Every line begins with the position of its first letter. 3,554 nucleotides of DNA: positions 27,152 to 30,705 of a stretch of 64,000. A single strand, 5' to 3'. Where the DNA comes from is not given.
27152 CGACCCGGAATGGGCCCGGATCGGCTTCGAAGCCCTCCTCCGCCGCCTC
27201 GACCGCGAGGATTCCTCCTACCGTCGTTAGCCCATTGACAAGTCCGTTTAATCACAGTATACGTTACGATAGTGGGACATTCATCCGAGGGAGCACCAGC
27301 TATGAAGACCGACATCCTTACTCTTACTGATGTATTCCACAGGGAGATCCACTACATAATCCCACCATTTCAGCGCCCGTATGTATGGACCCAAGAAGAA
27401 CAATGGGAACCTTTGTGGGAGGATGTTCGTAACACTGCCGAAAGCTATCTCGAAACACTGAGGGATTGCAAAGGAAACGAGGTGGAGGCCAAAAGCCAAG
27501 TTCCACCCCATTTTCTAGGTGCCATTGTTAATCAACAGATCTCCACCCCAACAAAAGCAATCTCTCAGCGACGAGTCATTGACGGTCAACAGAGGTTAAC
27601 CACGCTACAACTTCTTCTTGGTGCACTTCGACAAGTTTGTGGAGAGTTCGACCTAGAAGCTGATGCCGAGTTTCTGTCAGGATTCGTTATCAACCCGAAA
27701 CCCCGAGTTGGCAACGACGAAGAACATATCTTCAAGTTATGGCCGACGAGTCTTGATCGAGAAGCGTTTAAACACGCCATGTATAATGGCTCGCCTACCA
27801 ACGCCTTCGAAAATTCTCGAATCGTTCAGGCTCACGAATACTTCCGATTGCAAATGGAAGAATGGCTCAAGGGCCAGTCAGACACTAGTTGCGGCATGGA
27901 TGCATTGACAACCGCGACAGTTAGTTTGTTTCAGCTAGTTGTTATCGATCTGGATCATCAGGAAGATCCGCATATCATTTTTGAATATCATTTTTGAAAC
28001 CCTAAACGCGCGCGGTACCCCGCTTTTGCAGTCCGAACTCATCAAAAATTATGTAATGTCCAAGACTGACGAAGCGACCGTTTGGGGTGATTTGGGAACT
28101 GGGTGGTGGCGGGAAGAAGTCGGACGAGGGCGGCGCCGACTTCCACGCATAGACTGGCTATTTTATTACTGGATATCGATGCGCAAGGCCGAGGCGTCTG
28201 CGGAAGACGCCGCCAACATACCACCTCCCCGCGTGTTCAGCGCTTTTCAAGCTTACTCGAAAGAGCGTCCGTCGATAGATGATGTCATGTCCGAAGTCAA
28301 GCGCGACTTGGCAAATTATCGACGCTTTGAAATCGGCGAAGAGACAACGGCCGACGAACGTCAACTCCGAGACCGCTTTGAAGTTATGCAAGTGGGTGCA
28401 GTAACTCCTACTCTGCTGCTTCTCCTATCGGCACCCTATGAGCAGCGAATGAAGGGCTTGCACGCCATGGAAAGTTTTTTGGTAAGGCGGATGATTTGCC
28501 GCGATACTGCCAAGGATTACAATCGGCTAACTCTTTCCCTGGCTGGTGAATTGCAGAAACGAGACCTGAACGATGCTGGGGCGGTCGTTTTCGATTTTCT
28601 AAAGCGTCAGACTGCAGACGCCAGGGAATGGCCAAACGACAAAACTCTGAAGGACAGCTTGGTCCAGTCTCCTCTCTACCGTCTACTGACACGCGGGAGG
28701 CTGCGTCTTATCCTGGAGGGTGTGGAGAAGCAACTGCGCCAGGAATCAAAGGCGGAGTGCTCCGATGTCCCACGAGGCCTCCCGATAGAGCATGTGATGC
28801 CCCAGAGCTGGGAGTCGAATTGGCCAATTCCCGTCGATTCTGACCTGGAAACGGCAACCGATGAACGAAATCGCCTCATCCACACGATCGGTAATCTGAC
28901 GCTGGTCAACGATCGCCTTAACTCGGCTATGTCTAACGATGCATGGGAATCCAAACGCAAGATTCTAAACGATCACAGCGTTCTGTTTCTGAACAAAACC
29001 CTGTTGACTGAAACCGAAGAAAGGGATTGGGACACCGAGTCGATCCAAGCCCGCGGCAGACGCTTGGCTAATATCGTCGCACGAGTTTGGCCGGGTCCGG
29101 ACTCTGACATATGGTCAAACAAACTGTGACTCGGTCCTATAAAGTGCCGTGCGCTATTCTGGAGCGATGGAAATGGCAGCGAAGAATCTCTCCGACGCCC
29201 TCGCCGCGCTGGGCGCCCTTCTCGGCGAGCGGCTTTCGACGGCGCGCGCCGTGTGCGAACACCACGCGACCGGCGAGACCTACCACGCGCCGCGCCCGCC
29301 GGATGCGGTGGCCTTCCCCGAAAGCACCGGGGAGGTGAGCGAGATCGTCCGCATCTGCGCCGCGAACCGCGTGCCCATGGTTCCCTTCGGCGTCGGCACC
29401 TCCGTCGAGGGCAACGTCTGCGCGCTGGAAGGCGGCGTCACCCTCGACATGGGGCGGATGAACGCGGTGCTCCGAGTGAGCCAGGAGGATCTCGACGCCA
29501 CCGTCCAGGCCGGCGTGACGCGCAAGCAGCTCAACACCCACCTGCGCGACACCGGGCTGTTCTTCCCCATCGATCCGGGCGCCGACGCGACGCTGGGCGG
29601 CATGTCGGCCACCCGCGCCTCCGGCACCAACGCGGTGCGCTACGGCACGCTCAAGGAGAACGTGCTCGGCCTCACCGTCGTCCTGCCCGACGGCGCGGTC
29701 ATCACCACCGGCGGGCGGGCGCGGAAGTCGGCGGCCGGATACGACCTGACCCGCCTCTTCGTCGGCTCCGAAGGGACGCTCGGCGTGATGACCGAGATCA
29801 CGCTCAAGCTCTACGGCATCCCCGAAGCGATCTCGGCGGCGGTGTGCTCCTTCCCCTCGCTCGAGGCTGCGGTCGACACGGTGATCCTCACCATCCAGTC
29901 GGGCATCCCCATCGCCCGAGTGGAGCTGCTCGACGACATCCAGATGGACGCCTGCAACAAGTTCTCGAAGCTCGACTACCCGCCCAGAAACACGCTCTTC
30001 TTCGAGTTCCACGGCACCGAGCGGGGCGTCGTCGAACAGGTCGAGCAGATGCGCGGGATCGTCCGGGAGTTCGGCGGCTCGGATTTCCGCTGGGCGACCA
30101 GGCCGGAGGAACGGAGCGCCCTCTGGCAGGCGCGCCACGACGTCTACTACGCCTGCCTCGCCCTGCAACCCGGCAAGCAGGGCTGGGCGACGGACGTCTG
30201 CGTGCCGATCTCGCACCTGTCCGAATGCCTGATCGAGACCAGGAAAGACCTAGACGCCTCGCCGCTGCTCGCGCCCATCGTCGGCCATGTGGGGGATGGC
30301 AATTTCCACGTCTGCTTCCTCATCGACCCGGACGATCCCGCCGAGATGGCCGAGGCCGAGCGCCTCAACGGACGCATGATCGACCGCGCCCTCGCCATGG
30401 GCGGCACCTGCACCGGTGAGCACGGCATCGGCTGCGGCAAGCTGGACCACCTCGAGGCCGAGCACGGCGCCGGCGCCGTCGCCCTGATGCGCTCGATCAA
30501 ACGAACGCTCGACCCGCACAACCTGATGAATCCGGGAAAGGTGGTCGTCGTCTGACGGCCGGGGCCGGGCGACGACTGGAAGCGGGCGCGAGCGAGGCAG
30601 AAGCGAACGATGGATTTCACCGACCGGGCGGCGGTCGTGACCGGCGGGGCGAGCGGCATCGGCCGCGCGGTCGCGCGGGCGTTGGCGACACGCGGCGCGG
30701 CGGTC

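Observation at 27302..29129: GmrSD-like type IV restriction endonuclease inactivated by an exact 13-bp tandem duplication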

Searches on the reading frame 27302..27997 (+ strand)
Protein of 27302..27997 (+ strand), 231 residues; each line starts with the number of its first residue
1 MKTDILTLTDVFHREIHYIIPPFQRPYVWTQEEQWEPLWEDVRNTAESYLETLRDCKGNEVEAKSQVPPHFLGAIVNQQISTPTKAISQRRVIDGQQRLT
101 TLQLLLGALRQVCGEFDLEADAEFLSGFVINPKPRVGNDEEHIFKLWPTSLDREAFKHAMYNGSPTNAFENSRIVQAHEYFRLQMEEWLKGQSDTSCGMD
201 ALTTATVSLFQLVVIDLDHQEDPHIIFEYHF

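Call 46: find_encoding_contigs(protein=window:27302-27997:+, flank=10000, max_places=10)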
Protein window:27302-27997:+ (231 aa): no gene with exactly this product is on record in the collection.

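Call 52: list_cluster_members(proteins=[window:27302-27994:+, window:27272-27994:+, window:28056-29126:+, window:27939-29126:+, window:27981-29126:+, window:26454-27227:+, window:20752-22206:+, window:13133-13945:-, window:11892-13133:-, window:10792-11970:-])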
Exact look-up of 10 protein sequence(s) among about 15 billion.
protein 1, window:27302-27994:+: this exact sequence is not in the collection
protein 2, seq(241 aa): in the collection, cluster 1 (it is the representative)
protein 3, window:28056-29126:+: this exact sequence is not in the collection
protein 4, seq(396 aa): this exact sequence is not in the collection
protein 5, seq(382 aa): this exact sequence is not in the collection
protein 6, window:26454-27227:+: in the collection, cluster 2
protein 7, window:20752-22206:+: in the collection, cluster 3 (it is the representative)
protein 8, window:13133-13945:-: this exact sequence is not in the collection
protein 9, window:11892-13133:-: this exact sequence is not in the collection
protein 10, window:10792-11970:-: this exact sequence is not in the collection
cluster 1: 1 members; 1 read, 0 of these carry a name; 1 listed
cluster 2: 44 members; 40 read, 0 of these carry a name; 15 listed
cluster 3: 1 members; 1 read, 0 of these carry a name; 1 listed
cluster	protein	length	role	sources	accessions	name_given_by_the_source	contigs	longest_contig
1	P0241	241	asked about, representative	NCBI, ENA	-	-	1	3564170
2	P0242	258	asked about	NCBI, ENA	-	-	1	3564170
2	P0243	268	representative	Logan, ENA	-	-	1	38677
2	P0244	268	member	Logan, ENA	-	-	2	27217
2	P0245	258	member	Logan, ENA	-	-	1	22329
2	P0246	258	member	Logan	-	-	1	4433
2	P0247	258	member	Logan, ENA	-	-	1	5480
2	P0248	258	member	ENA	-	-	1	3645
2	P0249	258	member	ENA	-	-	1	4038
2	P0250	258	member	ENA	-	-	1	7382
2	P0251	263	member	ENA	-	-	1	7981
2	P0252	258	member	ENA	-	-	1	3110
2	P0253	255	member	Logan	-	-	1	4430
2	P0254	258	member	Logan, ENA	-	-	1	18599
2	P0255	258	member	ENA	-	-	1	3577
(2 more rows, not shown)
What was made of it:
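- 27302..27997 (+): 5' fragment of the broken gene: 231 codons, then a premature TGA at 27995-27997. It encodes most of the GmrSD_N (DUF262, ParB/Srx-like NTPase) domain and ends .............*. The exact 241-aa GTG-start version is in the protein collection on one 3.56-Mb contig (call 52).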

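Call 53: find_encoding_contigs(protein=P0241, flank=2000, max_places=5)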
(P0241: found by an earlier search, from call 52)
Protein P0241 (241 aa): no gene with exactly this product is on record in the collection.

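Call 54: find_homologous_proteins(query=window:27302-27985:+, max_evalue=1e-60)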
Query seq(228 aa) (228 aa): 39 proteins with E <= 1e-60 among 1124 candidates.
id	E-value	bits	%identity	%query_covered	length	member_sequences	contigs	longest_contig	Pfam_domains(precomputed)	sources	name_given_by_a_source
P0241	1.4e-152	524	100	100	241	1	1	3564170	PF03235.20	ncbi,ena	-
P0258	3.6e-77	277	56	100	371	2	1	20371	PF03235.20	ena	-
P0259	4.8e-77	277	56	100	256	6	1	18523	PF03235.20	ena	-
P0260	7.1e-76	273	56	100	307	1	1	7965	PF03235.20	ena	-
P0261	8.8e-76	272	56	100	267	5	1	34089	PF03235.20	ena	-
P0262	1.2e-75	272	58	100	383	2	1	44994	PF03235.20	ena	-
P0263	1.4e-75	272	56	100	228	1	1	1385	PF03235.20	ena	-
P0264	2.3e-75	271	56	100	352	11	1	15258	PF03235.20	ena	-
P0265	2.9e-75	271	56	100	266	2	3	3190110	PF03235.20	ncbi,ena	-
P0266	3.2e-75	271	54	100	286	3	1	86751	PF03235.20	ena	-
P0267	3.7e-75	270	56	100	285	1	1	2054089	PF03235.20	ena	-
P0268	1.7e-74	268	56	100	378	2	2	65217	PF03235.20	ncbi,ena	-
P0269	3.2e-74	267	54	100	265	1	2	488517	PF03235.20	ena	-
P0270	6.3e-74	266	55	100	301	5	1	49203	PF03235.20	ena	-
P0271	1.7e-73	265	54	100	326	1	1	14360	PF03235.20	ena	-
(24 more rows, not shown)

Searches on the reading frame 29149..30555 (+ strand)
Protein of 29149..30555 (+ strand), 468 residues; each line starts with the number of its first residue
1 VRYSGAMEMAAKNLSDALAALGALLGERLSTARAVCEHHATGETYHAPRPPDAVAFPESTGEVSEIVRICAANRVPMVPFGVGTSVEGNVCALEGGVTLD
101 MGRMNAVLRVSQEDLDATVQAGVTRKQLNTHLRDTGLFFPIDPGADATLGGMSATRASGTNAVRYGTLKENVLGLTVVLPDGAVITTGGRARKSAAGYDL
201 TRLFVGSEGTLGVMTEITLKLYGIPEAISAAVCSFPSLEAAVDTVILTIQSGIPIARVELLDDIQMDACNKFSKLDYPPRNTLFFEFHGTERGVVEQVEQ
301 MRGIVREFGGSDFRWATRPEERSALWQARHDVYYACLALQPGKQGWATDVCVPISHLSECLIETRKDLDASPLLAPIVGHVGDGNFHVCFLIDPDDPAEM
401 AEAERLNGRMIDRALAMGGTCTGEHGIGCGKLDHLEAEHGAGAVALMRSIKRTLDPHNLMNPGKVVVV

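Call 16: find_encoding_contigs(protein=window:29149-30555:+, flank=10000, max_places=10)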
Protein window:29149-30555:+ (468 aa): no gene with exactly this product is on record in the collection.

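Call 30: search_protein_families(library=pfam, proteins=[window:29149-30555:+], max_evalue=0.001)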
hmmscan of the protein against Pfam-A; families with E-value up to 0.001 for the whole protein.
window:29149-30555:+ (468 aa): 2 families
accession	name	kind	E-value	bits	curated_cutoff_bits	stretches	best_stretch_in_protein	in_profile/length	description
PF02913.24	FAD-oxidase_C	-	6.7e-67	226.2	21.2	1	224-465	1-248/248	FAD linked oxidases, C-terminal domain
PF01565.28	FAD_binding_4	-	9e-40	136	26.4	1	51-188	1-139/139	FAD binding domain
